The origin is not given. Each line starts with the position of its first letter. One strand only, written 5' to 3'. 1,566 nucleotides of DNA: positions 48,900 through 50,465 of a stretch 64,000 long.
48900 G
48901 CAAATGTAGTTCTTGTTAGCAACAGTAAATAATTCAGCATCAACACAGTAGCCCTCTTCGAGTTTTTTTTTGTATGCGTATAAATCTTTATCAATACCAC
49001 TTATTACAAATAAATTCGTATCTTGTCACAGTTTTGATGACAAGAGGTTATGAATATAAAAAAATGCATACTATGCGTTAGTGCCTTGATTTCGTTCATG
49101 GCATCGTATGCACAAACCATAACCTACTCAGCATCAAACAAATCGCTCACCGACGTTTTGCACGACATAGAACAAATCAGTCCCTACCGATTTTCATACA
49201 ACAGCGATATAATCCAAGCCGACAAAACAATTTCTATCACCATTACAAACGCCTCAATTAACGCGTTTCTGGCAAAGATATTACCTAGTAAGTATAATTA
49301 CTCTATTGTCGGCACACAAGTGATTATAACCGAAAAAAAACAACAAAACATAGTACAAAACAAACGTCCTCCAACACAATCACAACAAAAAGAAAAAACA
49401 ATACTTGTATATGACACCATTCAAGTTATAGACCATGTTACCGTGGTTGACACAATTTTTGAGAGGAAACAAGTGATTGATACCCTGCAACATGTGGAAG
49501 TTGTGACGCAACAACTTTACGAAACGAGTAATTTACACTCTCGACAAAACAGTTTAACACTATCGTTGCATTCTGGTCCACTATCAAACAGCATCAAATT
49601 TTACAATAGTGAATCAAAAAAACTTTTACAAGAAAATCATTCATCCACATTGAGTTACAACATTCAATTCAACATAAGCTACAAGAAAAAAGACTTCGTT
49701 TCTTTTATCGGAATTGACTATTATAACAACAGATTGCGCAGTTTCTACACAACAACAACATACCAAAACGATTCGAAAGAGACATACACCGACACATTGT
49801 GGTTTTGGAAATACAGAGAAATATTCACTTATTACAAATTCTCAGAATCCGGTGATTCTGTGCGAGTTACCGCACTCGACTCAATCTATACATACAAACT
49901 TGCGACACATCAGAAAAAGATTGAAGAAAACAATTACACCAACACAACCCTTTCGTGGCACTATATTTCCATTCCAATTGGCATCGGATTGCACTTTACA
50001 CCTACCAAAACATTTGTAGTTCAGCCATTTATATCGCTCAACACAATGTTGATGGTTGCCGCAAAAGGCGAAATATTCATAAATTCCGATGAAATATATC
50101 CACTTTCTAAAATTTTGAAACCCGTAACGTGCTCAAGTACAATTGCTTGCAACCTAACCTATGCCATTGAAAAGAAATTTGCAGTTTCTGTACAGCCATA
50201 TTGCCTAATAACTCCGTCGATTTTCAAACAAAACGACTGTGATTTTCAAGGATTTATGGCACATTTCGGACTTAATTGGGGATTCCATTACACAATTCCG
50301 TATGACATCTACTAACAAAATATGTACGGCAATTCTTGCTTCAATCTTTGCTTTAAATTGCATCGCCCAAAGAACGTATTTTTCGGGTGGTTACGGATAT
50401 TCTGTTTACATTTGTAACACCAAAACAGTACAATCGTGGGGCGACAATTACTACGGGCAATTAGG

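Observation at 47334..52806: ECF sigma / FecR anti-sigma module wired to an STN-domain mini-barrel and an RCC1-propeller surface protein instead of a TonB-dependent transducer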

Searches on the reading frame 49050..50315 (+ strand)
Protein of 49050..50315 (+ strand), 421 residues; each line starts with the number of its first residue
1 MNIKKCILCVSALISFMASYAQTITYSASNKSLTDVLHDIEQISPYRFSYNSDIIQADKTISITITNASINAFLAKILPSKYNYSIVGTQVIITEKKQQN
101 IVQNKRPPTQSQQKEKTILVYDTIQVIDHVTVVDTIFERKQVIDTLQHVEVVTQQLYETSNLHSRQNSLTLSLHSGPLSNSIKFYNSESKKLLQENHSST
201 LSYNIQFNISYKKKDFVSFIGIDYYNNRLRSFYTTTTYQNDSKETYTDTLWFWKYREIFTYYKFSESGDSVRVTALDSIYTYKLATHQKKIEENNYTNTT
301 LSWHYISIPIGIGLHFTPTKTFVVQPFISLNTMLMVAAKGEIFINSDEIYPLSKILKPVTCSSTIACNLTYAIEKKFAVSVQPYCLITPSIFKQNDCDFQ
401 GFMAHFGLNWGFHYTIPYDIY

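Call 3: search_protein_families(library=pfam, proteins=[window:49050-50315:+], max_evalue=1)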
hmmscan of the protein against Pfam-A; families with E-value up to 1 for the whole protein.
window:49050-50315:+ (421 aa): 1 family
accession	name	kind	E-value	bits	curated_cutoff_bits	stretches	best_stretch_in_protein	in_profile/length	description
PF07660.19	STN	-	3.4e-05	24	28.4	1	46-94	1-50/52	Secretin and TonB N terminus short domain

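Call 4: search_protein_families(library=ncbifam, proteins=[window:49050-50315:+], max_evalue=1)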
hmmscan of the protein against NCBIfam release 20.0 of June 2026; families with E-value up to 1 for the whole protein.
window:49050-50315:+ (421 aa): 0 families

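Call 6: find_homologous_proteins(query=window:49050-50315:+, max_evalue=0.001)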
Query window:49050-50315:+ (421 aa): 17 proteins with E <= 0.001 among 1901 candidates.
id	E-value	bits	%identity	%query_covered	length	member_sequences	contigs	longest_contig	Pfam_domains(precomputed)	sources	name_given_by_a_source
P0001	1.2e-274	928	100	100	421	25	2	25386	-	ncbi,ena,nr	ncbi:MAG: STN domain-containing protein [Bacteroidales bacterium]|nr:STN domain-containing protein [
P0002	2.9e-270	914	98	100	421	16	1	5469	-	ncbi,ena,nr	ncbi:MAG: STN domain-containing protein [Bacteroidales bacterium]|nr:STN domain-containing protein [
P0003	1.1e-248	843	90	100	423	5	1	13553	PF07660.20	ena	-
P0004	1.2e-242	823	90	97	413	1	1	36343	PF07660.20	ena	-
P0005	8.7e-173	593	63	100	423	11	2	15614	PF07660.20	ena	-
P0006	2.2e-118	414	47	99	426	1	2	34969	-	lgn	-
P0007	1.8e-116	407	48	96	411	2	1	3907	-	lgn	-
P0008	3.6e-106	373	45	98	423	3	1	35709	-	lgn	-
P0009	8.0e-106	372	44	99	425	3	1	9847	-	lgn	-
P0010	1.7e-96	342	41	99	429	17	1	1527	PF07660.20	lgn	-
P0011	6.3e-95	336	40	99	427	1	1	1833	PF07660.20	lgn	-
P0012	6.3e-91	323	40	97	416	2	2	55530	PF07660.20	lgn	-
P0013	6.8e-90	320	39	99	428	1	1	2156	PF07660.20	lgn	-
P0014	2.5e-89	318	41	95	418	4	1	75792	-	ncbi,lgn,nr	ncbi:MAG: hypothetical protein MJ204_06100 [Bacteroidales bacterium]|nr:hypothetical protein [Bacter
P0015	7.1e-87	310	39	98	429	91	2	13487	-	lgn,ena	-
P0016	1.5e-86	309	38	100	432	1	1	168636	-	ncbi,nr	ncbi:MAG: hypothetical protein MJ197_00860 [Bacteroidales bacterium]|nr:hypothetical protein [Bacter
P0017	4.4e-63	232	34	99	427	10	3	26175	PF07660.20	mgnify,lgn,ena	mgnify:CR=1 FL=1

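Call 10: find_encoding_contigs(protein=P0016, flank=8000, max_places=2)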
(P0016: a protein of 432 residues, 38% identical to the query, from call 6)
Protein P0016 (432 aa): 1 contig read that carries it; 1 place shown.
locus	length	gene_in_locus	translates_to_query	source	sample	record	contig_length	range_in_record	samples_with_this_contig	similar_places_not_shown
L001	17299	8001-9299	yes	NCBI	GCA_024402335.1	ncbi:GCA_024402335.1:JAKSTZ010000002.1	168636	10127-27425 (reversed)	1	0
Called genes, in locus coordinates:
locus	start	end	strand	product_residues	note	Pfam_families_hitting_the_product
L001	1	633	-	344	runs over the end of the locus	PF01594:AI-2E_transport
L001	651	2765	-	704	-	PF10459:Peptidase_S46, PF00089:Trypsin (faint), PF13365:Trypsin_2 (faint)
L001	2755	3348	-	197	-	PF02545:Maf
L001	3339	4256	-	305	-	PF01040:UbiA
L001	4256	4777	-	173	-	PF08282:Hydrolase_3 (weak)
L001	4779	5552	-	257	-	PF01408:GFO_IDH_MocA (weak), PF01488:Shikimate_DH (weak), PF03807:F420_oxidored, PF10727:Rossmann-like (weak), PF10728:DUF2520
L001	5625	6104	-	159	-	PF00885:DMRL_synthase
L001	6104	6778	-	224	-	PF09976:TPR_21 (faint), PF13174:TPR_6 (faint), PF13432:TPR_16 (faint), PF00515:TPR_1 (faint), PF07719:TPR_2 (faint), PF13181:TPR_8 (faint)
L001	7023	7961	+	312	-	PF04773:FecR, PF16344:FecR_C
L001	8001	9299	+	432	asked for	-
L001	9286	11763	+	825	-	PF25390:WD40_RLD, PF13540:RCC1_2 (weak), PF00415:RCC1, PF13540:RCC1_2, PF25390:WD40_RLD, PF19081:Ig_7 (faint), PF13620:CarboxypepD_reg (faint)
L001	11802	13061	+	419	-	PF04851:ResIII (weak), PF00270:DEAD, PF00271:Helicase_C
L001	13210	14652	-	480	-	PF00883:Peptidase_M17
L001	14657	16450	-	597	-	PF00664:ABC_membrane, PF00005:ABC_tran, PF02463:SMC_N (faint), PF13304:AAA_21 (faint)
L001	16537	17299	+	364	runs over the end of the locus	PF04055:Radical_SAM, PF19288:CofH_C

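Call 11: find_encoding_contigs(protein=P0012, flank=8000, max_places=2)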
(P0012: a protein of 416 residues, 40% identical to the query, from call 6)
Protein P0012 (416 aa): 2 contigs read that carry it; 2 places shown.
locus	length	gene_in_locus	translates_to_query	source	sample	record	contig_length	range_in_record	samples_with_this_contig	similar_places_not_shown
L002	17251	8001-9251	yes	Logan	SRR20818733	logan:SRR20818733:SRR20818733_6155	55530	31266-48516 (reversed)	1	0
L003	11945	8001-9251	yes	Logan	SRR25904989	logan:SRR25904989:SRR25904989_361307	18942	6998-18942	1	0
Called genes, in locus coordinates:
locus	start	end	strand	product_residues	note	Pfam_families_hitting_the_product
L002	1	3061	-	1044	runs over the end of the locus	PF00515:TPR_1 (faint), PF07719:TPR_2 (faint), PF13174:TPR_6 (faint), PF13424:TPR_12 (faint), PF13432:TPR_16 (faint), PF14559:TPR_19 (faint), PF13428:TPR_14 (faint), PF12895:ANAPC3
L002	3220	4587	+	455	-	PF04087:DUF389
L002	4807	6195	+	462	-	PF13620:CarboxypepD_reg (weak)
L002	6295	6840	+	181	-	PF04542:Sigma70_r2, PF08281:Sigma70_r4_2, PF00196:GerE (weak), PF04545:Sigma70_r4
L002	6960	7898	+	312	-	PF04773:FecR, PF16344:FecR_C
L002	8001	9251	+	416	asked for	PF07660:STN (weak)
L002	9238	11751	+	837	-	PF25390:WD40_RLD, PF13540:RCC1_2 (weak), PF00415:RCC1, PF13540:RCC1_2, PF00415:RCC1, PF13540:RCC1_2, PF25390:WD40_RLD, PF13620:CarboxypepD_reg (weak), +1 more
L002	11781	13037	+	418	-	PF04851:ResIII (faint), PF00270:DEAD, PF00271:Helicase_C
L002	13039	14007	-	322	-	PF07670:Gate (weak)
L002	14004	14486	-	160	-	PF01451:LMWPc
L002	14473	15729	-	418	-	PF00994:MoCF_biosynth, PF18146:CinA_KH, PF02464:CinA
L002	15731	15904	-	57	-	PF04024:PspC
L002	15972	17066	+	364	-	PF01784:DUF34_NIF3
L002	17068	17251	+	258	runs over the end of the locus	PF02591:Zn_ribbon_9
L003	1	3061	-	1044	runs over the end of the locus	PF00515:TPR_1 (faint), PF07719:TPR_2 (faint), PF13174:TPR_6 (faint), PF13424:TPR_12 (faint), PF13432:TPR_16 (faint), PF14559:TPR_19 (faint), PF13428:TPR_14 (faint), PF12895:ANAPC3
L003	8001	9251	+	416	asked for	PF07660:STN (weak)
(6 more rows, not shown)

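Call 12: find_encoding_contigs(protein=P0017, flank=8000, max_places=3)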
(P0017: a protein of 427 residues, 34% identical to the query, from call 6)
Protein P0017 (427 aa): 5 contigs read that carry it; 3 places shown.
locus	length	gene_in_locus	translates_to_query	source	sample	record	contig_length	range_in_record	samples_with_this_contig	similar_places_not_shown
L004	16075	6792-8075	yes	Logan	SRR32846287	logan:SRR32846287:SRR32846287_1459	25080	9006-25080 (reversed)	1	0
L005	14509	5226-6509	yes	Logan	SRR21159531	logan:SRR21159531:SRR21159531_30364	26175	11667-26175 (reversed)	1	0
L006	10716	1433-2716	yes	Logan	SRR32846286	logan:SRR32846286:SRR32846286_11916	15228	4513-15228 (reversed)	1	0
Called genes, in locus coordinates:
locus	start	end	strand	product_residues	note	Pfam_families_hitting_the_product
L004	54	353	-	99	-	PF05016:ParE_toxin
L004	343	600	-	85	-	PF03693:ParD_antitoxin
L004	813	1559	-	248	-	PF20594:DUF6794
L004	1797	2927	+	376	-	PF01702:TGT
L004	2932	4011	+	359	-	PF03739:LptF_LptG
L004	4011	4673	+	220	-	PF05430:Methyltransf_30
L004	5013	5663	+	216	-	PF04542:Sigma70_r2, PF08281:Sigma70_r4_2, PF04545:Sigma70_r4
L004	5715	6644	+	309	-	PF04773:FecR, PF16344:FecR_C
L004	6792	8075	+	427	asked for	PF07660:STN (faint)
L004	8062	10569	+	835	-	PF25390:WD40_RLD, PF25384:Alsin_RLD, PF00415:RCC1, PF13540:RCC1_2, PF25390:WD40_RLD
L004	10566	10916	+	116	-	PF04237:YjbR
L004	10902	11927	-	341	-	PF01368:DHH, PF02272:DHHA1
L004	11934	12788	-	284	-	PF00254:FKBP_C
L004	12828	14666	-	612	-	PF14849:YidC_periplas, PF02096:60KD_IMP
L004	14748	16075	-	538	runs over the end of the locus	PF06418:CTP_synth_N, PF00117:GATase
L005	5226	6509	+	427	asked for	PF07660:STN (faint)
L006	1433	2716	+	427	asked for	PF07660:STN (faint)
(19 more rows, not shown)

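Call 13: find_encoding_contigs(protein=P0014, flank=8000, max_places=2)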
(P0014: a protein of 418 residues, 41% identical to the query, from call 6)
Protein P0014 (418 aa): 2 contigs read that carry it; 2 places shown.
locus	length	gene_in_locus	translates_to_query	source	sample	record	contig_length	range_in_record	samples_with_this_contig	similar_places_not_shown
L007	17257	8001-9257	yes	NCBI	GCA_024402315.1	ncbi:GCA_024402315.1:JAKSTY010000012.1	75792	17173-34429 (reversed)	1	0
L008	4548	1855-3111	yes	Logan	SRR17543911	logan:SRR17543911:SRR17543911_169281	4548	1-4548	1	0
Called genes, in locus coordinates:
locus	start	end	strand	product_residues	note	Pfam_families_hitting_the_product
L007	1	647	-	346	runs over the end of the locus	PF01594:AI-2E_transport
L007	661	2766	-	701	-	PF10459:Peptidase_S46, PF00089:Trypsin (faint), PF13365:Trypsin_2 (faint)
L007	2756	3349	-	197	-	PF02545:Maf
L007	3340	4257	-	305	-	PF01040:UbiA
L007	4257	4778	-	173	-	PF00702:Hydrolase (faint), PF08282:Hydrolase_3 (weak)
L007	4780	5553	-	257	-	PF01408:GFO_IDH_MocA (weak), PF01488:Shikimate_DH (weak), PF03807:F420_oxidored, PF10727:Rossmann-like, PF10728:DUF2520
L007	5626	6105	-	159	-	PF00885:DMRL_synthase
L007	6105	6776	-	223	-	PF13174:TPR_6 (faint), PF13432:TPR_16 (faint), PF07719:TPR_2 (faint), PF13181:TPR_8 (faint), PF13176:TPR_7 (faint)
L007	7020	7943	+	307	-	PF04773:FecR, PF16344:FecR_C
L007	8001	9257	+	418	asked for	-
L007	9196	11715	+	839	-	PF25390:WD40_RLD, PF25384:Alsin_RLD (faint), PF13540:RCC1_2, PF00415:RCC1, PF13540:RCC1_2, PF00415:RCC1, PF25390:WD40_RLD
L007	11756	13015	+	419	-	PF04851:ResIII (weak), PF00270:DEAD, PF00271:Helicase_C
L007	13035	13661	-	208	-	PF10543:ORF6N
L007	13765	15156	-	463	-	PF13306:LRR_5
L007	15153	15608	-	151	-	-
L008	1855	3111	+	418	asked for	-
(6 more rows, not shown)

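Call 14: find_encoding_contigs(protein=P0008, flank=8000, max_places=2)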
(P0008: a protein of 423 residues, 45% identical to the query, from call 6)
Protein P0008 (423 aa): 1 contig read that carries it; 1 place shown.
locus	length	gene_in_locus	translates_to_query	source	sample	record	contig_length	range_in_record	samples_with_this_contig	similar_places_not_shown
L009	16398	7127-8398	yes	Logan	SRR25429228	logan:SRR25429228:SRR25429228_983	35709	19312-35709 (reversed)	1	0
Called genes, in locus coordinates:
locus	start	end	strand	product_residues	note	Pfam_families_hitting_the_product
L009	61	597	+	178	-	PF07638:Sigma70_ECF (faint), PF04542:Sigma70_r2, PF08281:Sigma70_r4_2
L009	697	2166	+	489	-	PF00450:Peptidase_S10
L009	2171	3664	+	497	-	PF00890:FAD_binding_2 (weak), PF01266:DAO (faint), PF01593:Amino_oxidase, PF01946:Thi4 (weak), PF03486:HI0933_like (faint), PF07992:Pyr_redox_2 (faint), PF13450:NAD_binding_8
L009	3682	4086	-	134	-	-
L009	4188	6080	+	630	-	PF02927:CelD_N, PF00759:Glyco_hydro_9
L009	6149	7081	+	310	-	PF04773:FecR, PF16344:FecR_C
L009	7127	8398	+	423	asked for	-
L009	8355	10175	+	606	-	PF25390:WD40_RLD, PF00415:RCC1 (weak), PF13540:RCC1_2 (weak), PF00415:RCC1 (weak), PF13540:RCC1_2, PF00415:RCC1, PF13540:RCC1_2, PF00415:RCC1, +2 more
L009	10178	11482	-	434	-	PF00919:UPF0004, PF04055:Radical_SAM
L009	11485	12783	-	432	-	-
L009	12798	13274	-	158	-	PF03190:Thioredox_DsbH, PF13899:Thioredoxin_7, PF13098:Thioredoxin_2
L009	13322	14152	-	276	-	PF00211:Guanylate_cyc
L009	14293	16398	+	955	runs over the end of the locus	PF12705:PDDEXK_1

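Call 19: predict_structure(alignment_id=A1)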
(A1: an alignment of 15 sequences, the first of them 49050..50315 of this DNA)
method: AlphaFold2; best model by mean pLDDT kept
length: 421 residues; sequences in the alignment: 15
mean_pLDDT: 76.6   pTM: 0.51
mean pLDDT of the five models: 76.6, 76.1, 74.8, 74.7, 71.7
residues with pLDDT >= 90: 132; 70-90: 188; 50-70: 30; < 50: 71
segments of 3 or more residues with pLDDT < 50: 16-21, 98-157
pLDDT, mean of each block of 10 residues (from residue 1): 54 51 74 84 81 65 79 82 77 64 34 33 31 34 35 47 85 95 86 88 95 93 94 78 82 88 86 87 84 80 95 89 93 95 78 92 95 88 94 86 93 83 41
secondary structure, 60 per line:
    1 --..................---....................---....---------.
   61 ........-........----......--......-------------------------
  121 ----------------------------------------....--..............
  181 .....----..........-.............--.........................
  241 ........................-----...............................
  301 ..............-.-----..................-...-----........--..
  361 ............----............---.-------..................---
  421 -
elements in order: H3-20 E24-32 H33-43 E47-50 E60-68 H70-77 E82-87 E90-95 H161-164 E167-185 H190-196 E197-199 E201-213 E216-264 E270-314 E322-339 E341-343 E349-351 H352-355 E359-372 E377-388 E400-417

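Call 24: fold_search(model_id=the predicted structure, library=pdb)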
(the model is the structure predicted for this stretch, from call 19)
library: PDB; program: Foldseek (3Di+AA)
matches with E <= 10: 790; with E <= 0.001: 48
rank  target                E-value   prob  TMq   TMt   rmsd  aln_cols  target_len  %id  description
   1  9nh1_B                1.7e-06  1.00  0.27  0.39  27.9       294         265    8  In situ cryo-EM structure of porin I of the Legionella Dot/Icm T4SS machine (released 2025-09-17)
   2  9fzc_A                2.8e-06  1.00  0.30  0.65   7.0       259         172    8  Structure of OmpA-short in complex with nanobody Nb01 (released 2024-07-17)
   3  9nh1_C                3.4e-06  1.00  0.25  0.38  26.5       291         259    6  In situ cryo-EM structure of porin I of the Legionella Dot/Icm T4SS machine (released 2025-09-17)
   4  9fzd_A                5.5e-06  1.00  0.29  0.61   8.3       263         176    7  Structure of OmpA-long in complex with nanobody Nb39 (released 2024-07-17)
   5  2x56                  1.2e-05  1.00  0.26  0.38  27.7       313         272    7  Yersinia Pestis Plasminogen Activator Pla (Native) (released 2010-07-28)
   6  2r89_A                1.7e-05  1.00  0.21  0.24  30.4       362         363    9  Crystal structure of the long-chain fatty acid transporter FadL mutant delta N3 (released 2008-09-23)
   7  2r88_A                1.7e-05  1.00  0.21  0.24  29.6       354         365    9  Crystal structure of the long-chain fatty acid transporter FadL mutant delta S3 kink (released 2008-09-23)
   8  3pgr                  2.2e-05  1.00  0.21  0.23  27.9       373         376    8  Asp348Arg mutant of EcFadL (released 2011-05-25)
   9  2r4p_A                3.3e-05  1.00  0.19  0.19  32.3       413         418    8  Crystal structure of the long-chain fatty acid transporter FadL mutant G212E (released 2008-09-16)
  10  3qrc_B                4.5e-05  1.00  0.20  0.40  14.9       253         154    7  The crystal structure of Ail, the attachment invasion locus protein of Yersinia pestis, in complex with the heparin an (released 2011-11-23)
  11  9nh1_A                4.8e-05  1.00  0.25  0.36  26.6       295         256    7  In situ cryo-EM structure of porin I of the Legionella Dot/Icm T4SS machine (released 2025-09-17)
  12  9a2m_MODEL_1_A        5.0e-05  1.00  0.29  0.35   7.6       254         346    7  Model of E. coli OmpA by in-cell photo-crosslinking MS and deep learning (released 2023-02-24)
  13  3pgu                  5.0e-05  0.97  0.18  0.18  25.4       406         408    6  Phe3Glu mutant of EcFadL (released 2011-05-25)
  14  3qrc_A                5.6e-05  1.00  0.20  0.40   9.2       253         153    7  The crystal structure of Ail, the attachment invasion locus protein of Yersinia pestis, in complex with the heparin an (released 2011-11-23)
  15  3kvn_X                5.9e-05  1.00  0.21  0.16  27.8       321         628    9  Crystal structure of the full-length autotransporter EstA from Pseudomonas aeruginosa (released 2010-01-26)
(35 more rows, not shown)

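Call 27: find_related_loci(query=A1, collection=genome_contigs, flank=7000)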
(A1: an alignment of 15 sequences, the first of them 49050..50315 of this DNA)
Query A1 (421 aa) in genome_contigs; peptide patterns used: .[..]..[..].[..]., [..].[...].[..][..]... (x = any residue, [..] = any of these).
116 stretches matched a pattern; 11 encode a relative of the query (tblastn E <= 1e-3); 11 distinct loci.
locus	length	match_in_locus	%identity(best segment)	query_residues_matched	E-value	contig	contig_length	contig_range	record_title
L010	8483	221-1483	63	1-419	0e+0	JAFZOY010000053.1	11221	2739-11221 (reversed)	MAG: Bacteroidales bacterium isolate RGIG7965 Water_buffalos_Rumen-1__c462786, whole genome shotgun sequence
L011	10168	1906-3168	48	1-420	4e-128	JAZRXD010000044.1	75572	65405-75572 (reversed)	MAG: Bacteroidales bacterium isolate T1900044951_TA20190004.MAGScoT_cleanbin_000016 SGB_3662_k141_1244971, whole genome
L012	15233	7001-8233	45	6-419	1e-110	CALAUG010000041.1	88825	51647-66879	MAG TPA_asm: uncultured Bacteroidales bacterium isolate SRR6425800_bin.23_CONCOCT_v1.1_MAG genome assembly, contig: ERZ1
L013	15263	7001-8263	42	1-421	3e-106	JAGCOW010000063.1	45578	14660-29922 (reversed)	MAG: Bacteroidales bacterium isolate RGIG9988 Yak_Reticulum-3__c801627, whole genome shotgun sequence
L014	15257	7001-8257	41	6-421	3e-102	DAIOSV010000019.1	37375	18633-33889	MAG TPA_asm: Bacteroidales bacterium isolate CTOTU1912 NODE_306_length_37375_cov_35.713666, whole genome shotgun sequenc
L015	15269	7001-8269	39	4-417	1e-95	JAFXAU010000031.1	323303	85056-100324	MAG: Bacteroidales bacterium isolate RGIG6246 Sheep_Rectum-2__c975570, whole genome shotgun sequence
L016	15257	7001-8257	40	7-421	3e-95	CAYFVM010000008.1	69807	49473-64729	MAG TPA_asm: uncultured Bacteroidales bacterium isolate ERP107106_co1_258 genome assembly, contig: NODE_242_length_69807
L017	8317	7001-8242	39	10-421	2e-93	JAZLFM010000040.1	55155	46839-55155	MAG: Bacteroidales bacterium isolate T1900045004_TA20190066.MAGScoT_cleanbin_000004 SGB_4336_k141_1946801, whole genome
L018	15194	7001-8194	40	21-421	4e-92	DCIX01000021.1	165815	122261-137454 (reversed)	MAG TPA_asm: Bacteroidales bacterium UBA1715 UBA1715_contig_7722, whole genome shotgun sequence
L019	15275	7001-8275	38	1-421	6e-91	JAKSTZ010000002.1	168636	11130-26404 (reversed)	MAG: Bacteroidales bacterium isolate Horse_feces320 MAG320_2, whole genome shotgun sequence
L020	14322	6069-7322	34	6-421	9e-61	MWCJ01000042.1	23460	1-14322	MAG: Bacteroidetes bacterium ADurb.Bin217 BWY22_contig000042, whole genome shotgun sequence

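Call 28: search_protein_families(library=pfam, alignment_id=A1, max_evalue=0.01)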
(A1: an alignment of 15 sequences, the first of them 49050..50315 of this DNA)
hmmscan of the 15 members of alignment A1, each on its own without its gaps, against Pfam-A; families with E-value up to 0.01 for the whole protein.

A. member 1, window:49050-50315:+ (421 aa): 1 family
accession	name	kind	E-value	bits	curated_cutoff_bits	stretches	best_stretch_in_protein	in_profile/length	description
PF07660.19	STN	-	3.4e-05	24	28.4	1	46-94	1-50/52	Secretin and TonB N terminus short domain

B. families by the number of members that match (of 15 scanned): 6 families
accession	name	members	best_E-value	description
PF07660.19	STN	12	3.1e-09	Secretin and TonB N terminus short domain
PF16344.10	FecR_C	2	7e-05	FecR, C-terminal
PF13568.12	OMP_b-brl_2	1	0.0033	Outer membrane protein beta-barrel domain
PF03442.20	CBM_X2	1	0.0045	Carbohydrate binding domain X2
PF18692.7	DUF5640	1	0.0053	Family of unknown function (DUF5640)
PF13505.12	OMP_b-brl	1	0.0094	Outer membrane protein beta-barrel domain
